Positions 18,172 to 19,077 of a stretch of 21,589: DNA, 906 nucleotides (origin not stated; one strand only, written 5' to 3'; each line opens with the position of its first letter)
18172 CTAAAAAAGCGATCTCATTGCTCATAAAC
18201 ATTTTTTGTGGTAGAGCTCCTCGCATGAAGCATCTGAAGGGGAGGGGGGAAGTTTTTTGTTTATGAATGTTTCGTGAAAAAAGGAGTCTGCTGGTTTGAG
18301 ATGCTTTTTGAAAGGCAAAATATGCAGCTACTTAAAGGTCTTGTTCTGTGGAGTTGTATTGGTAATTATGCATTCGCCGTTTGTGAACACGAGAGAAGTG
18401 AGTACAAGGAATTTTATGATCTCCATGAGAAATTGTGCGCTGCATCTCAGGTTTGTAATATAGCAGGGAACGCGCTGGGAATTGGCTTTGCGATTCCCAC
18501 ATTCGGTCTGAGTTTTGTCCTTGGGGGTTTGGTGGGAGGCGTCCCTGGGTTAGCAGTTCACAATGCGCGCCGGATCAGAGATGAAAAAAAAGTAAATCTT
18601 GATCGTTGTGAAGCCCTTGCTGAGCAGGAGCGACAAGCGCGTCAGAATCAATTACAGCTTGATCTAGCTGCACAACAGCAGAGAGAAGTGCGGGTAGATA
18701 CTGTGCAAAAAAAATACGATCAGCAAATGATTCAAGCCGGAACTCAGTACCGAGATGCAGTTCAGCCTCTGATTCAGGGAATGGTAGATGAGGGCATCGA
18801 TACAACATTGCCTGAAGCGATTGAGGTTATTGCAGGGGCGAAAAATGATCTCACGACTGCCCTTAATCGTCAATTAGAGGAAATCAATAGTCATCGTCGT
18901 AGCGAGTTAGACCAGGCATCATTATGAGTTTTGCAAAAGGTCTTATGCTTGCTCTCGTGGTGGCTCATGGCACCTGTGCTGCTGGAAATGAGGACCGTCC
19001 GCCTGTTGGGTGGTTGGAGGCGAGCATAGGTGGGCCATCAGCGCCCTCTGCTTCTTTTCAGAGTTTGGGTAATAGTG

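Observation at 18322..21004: Three-gene translationally coupled cassette: Inc-like membrane coiled-coil protein, large secreted DPxTG-motif protein, small partner protein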

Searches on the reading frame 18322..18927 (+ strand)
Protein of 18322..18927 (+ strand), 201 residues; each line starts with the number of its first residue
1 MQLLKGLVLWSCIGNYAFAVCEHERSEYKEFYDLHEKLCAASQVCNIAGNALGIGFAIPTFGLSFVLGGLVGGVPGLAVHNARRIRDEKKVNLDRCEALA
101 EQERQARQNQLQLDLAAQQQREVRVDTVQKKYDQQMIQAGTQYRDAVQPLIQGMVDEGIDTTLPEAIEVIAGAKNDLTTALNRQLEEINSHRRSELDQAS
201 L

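Call 8: search_protein_families(library=pfam, proteins=[window:18322-18927:+], max_evalue=1)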
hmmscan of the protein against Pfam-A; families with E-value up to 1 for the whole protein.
window:18322-18927:+ (201 aa): 4 families
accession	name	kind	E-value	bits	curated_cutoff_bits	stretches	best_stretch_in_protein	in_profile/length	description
PF14362.11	DUF4407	-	0.026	14.3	31.3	1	85-193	113-216/297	Domain of unknown function (DUF4407)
PF03616.19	Glt_symporter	-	0.066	12.4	26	1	49-107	154-209/368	Sodium/glutamate symporter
PF25161.1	Menorin_C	-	0.078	13.3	27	1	88-135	140-185/195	Menorin C-terminal domain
PF03159.24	XRN_N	-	0.086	12.7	22.9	1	83-160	107-170/241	XRN 5'-3' exonuclease N-terminus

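Call 9: search_protein_families(library=ncbifam, proteins=[window:18322-18927:+], max_evalue=1)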
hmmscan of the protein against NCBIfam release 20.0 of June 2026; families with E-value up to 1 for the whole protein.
window:18322-18927:+ (201 aa): 4 families
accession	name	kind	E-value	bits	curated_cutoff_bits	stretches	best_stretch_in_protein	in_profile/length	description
NF038305.1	HpsJ_fam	subfamily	0.00032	20.7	60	1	54-198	74-209/234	HpsJ family protein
NF053524.1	thylo_ssl2009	equivalog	0.0081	16.9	58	1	63-115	13-62/90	ssl2009 family thylakoid membrane protein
NF050811.1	RelB_ParD_antitoxin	subfamily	0.12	12.5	60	0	162-188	7-33/83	type II toxin-antitoxin system RelB/ParD family antitoxin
TIGR00210.1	gltS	equivalog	0.14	10.8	310.75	1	50-103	155-204/398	sodium/glutamate symporter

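Call 50: find_homologous_proteins(query=A3, max_evalue=0.01)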
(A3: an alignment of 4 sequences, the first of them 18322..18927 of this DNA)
Query A3 (4 sequences) (201 aa, profile of the alignment): 10 proteins with E <= 0.01 among 8000 candidates.
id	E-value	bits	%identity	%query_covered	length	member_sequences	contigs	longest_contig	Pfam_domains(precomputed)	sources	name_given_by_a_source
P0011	1.2e-85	304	100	100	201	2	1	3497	-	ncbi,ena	-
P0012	1.1e-84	301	49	97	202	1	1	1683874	-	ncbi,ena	-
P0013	2.4e-77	277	28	84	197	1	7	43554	-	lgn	-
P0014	1.3e-75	271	27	90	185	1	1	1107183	-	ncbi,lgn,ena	-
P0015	7.9e-45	171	28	96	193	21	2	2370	-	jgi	-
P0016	2.7e-44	169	33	96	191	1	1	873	-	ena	-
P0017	1.3e-40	157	29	99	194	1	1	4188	-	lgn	-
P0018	5.2e-40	155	27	97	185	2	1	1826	-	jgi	-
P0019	1.0e-28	118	42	40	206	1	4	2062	-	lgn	-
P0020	1.7e-19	88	38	63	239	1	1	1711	-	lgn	-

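Call 51: find_encoding_contigs(protein=P0017, flank=5000, max_places=2)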
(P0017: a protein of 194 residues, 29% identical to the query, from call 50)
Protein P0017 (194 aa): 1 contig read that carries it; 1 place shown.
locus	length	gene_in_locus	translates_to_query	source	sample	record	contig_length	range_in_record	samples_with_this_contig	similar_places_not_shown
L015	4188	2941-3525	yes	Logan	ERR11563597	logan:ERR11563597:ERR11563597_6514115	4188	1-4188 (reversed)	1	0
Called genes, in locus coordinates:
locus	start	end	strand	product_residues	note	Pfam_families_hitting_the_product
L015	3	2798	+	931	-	?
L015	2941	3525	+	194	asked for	-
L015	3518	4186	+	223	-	?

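Call 52: find_encoding_contigs(protein=P0015, flank=5000, max_places=2)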
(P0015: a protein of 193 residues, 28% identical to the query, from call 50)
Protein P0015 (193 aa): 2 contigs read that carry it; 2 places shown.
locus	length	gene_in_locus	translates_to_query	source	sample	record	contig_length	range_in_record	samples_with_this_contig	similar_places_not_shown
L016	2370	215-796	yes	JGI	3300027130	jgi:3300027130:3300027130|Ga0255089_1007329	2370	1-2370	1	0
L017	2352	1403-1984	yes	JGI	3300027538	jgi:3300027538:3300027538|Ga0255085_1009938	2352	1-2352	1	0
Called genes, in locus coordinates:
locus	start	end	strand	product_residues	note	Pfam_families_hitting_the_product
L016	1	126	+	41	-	?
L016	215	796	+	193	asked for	-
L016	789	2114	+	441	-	PF14449:PT-TG (weak)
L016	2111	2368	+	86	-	?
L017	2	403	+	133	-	?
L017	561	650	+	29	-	-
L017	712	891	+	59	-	-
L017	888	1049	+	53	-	-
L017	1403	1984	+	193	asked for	-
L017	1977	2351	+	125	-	?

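Call 53: find_encoding_contigs(protein=P0019, flank=5000, max_places=2)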
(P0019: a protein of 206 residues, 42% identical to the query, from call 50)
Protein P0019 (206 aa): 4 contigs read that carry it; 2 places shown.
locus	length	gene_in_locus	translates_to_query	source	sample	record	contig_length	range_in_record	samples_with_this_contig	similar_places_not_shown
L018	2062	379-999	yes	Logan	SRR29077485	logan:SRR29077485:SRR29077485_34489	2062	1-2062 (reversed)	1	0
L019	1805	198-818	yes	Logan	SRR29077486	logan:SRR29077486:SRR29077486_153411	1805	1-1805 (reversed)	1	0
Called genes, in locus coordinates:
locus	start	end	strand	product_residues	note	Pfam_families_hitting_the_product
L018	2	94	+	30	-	?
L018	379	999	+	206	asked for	-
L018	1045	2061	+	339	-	?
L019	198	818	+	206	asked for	-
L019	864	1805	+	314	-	?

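Call 81: search_protein_families(library=phrogs, proteins=[window:18322-18927:+], max_evalue=0.01)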
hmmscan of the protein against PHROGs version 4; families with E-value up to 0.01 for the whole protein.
window:18322-18927:+ (201 aa): 0 families

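Call 82: search_protein_families(library=pfam, proteins=[L018:1045-2061:+], max_evalue=0.01)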
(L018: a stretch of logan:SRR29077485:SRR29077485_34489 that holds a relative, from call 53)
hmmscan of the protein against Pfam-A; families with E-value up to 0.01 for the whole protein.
L018:1045-2061:+ (339 aa): 0 families

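Call 97: search_solved_structures(query=A3, max_evalue=1)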
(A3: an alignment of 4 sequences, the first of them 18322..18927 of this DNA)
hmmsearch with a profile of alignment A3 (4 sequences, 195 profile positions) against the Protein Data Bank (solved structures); distinct sequences matched with E-value up to 1: 2.
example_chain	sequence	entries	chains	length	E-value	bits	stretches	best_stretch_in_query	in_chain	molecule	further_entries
5nny_A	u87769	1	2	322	0.14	15.1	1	107-182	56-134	WipB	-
8rd8_To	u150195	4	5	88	0.59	13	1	94-157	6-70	Small ribosomal subunit protein bS20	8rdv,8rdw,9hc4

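Call 112: search_protein_families(library=padloc, proteins=[window:18322-18927:+], max_evalue=0.01)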
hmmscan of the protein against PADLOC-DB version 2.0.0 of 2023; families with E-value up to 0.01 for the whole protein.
window:18322-18927:+ (201 aa): 0 families

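Call 116: search_protein_families(library=ncbifam, alignment_id=A6, max_evalue=0.01)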
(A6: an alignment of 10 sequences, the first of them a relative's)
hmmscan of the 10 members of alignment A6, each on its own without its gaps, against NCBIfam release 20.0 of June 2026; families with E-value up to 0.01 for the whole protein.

A. member 1, P0011 (201 aa): 2 families
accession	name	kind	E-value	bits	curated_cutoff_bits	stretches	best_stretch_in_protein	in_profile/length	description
NF038305.1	HpsJ_fam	subfamily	0.00032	20.7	60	1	54-198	74-209/234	HpsJ family protein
NF053524.1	thylo_ssl2009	equivalog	0.0081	16.9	58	0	63-115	13-62/90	ssl2009 family thylakoid membrane protein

B. families by the number of members that match (of 10 scanned): 2 families
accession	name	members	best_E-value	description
NF038305.1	HpsJ_fam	1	0.00032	HpsJ family protein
NF053524.1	thylo_ssl2009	1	0.0081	ssl2009 family thylakoid membrane protein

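Call 117: search_protein_families(library=pfam, alignment_id=A6, max_evalue=0.05)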
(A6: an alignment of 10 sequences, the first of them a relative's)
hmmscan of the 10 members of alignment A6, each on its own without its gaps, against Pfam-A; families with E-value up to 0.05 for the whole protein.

A. member 1, P0011 (201 aa): 1 family
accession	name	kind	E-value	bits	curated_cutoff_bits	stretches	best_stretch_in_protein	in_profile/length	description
PF14362.11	DUF4407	-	0.026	14.3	31.3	1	85-193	113-216/297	Domain of unknown function (DUF4407)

B. families by the number of members that match (of 10 scanned): 6 families
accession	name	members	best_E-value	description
PF10459.15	Peptidase_S46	1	0.0082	Peptidase S46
PF07742.17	BTG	1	0.019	BTG family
PF14362.11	DUF4407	1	0.026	Domain of unknown function (DUF4407)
PF06897.17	DUF1269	1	0.026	Protein of unknown function (DUF1269)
PF17624.7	US30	1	0.044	Family of unknown function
PF20428.3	Sey1_3HB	1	0.045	Sey1 three-helix bundle domain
